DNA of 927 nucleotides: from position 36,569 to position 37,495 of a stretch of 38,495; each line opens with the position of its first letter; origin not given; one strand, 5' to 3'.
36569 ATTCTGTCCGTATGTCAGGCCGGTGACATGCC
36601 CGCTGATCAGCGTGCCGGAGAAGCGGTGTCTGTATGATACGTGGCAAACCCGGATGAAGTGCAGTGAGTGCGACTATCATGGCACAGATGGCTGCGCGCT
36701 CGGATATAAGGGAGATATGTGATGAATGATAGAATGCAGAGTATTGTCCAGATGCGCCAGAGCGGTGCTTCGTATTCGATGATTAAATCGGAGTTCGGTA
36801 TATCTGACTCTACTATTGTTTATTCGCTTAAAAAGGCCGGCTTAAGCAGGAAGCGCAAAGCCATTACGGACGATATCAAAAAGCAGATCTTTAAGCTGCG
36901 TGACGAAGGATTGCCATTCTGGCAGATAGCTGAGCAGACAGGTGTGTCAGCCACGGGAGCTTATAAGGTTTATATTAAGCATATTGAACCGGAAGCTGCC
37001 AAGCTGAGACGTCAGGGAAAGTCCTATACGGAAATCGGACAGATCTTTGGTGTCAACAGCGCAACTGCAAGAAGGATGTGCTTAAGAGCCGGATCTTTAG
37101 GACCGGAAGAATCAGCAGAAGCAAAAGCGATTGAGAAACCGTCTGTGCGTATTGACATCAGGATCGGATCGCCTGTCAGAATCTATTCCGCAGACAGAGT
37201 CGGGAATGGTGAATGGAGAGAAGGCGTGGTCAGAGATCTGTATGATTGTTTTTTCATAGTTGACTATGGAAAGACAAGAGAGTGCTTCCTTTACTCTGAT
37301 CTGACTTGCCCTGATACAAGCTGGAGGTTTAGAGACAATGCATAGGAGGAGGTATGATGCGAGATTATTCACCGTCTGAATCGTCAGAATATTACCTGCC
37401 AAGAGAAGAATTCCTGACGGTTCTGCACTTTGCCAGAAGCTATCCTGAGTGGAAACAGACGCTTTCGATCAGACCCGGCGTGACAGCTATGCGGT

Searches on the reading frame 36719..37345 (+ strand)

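Call 68: search_protein_families(library=pfam, proteins=[window:36719-37345:+], max_evalue=0.001)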
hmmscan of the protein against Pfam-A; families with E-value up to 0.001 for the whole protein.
window:36719-37345:+ (208 aa): 11 families
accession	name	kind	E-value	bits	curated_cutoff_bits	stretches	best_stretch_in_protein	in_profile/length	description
PF13384.12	HTH_23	-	7.1e-10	38.8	24.6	0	93-119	10-36/50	Homeodomain-like domain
PF02796.21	HTH_7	-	3.3e-08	33.9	23.8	0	44-84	2-41/45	Helix-turn-helix domain of resolvase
PF08281.18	Sigma70_r4_2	-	1.4e-07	31.5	25.7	0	99-124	25-50/54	Sigma-70, region 4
PF13936.12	HTH_38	-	1.5e-07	31.5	27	0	93-117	13-37/44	Helix-turn-helix domain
PF25787.1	HTH_SB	-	5.1e-06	26.6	43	0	7-35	13-41/53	Sleeping Beauty transposase HTH domain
PF13518.12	HTH_28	-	9.1e-06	26.1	25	0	95-119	7-31/52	Helix-turn-helix domain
PF04545.22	Sigma70_r4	-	2.3e-05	24.2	24.1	0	2-33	5-37/50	Sigma-70, region 4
PF01371.25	Trp_repressor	-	4.1e-05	24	27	0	2-33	35-66/88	Trp repressor protein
PF19889.5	DUF6362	-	0.00037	21.2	31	0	5-34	59-88/98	Domain of unknown function (DUF6362)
PF11242.13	DUF2774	-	0.00041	20.9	29.2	0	56-87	5-36/63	Protein of unknown function (DUF2774)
PF08069.17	Ribosomal_S13_N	-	0.00081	19.8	25.4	0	23-70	6-50/60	Ribosomal S13/S15 N-terminal domain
